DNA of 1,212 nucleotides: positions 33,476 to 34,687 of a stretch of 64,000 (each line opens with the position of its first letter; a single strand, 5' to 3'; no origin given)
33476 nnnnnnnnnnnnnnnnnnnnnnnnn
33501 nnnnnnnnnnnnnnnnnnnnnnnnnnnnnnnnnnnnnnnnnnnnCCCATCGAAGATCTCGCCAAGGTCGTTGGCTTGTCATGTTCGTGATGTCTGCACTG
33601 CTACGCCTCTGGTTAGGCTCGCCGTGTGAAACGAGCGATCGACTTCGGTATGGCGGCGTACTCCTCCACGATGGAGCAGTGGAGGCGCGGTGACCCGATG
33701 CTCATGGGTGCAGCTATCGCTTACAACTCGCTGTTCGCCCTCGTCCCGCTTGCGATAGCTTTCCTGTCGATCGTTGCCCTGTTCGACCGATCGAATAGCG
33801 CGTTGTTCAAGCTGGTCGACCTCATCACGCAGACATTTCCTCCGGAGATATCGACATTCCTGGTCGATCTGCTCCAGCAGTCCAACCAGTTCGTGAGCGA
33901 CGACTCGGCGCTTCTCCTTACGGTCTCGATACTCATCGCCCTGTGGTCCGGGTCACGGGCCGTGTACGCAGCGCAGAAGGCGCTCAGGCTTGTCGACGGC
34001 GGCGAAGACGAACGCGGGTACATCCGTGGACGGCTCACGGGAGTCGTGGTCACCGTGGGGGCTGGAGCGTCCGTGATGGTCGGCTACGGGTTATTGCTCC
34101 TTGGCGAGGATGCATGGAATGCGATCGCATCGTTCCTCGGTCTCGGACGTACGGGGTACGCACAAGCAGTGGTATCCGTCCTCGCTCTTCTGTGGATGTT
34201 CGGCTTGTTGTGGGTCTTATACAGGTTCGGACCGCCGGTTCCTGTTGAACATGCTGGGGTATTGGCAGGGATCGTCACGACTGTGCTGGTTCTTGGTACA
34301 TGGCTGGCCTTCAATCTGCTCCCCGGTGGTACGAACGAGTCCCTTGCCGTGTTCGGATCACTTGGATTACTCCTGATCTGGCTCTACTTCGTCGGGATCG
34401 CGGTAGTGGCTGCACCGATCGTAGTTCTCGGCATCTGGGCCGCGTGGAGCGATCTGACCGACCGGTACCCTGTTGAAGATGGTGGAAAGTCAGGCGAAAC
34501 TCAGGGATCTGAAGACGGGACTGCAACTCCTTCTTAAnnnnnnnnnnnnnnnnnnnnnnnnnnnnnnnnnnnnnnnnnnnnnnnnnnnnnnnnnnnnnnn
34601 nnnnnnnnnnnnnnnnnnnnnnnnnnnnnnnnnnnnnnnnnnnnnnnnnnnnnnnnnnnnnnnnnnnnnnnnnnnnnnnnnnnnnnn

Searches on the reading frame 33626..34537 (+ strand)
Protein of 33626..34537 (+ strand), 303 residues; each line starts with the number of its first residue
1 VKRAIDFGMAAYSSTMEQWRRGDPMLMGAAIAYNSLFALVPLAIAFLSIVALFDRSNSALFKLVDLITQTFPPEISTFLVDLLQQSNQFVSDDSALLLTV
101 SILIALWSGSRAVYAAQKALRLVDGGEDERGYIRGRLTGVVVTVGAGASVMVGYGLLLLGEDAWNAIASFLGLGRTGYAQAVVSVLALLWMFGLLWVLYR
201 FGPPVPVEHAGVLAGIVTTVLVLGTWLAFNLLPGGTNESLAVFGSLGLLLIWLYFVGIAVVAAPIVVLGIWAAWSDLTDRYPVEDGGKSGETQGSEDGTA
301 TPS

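Call 64: search_protein_families(library=pfam, proteins=[window:33626-34537:+], max_evalue=0.00001)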
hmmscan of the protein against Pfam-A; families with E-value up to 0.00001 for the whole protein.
window:33626-34537:+ (303 aa): 1 family
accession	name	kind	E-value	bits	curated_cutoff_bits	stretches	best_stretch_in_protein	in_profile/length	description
PF03631.20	Virul_fac_BrkB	-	2.5e-28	99.9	33.7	1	24-261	5-246/259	Virulence factor BrkB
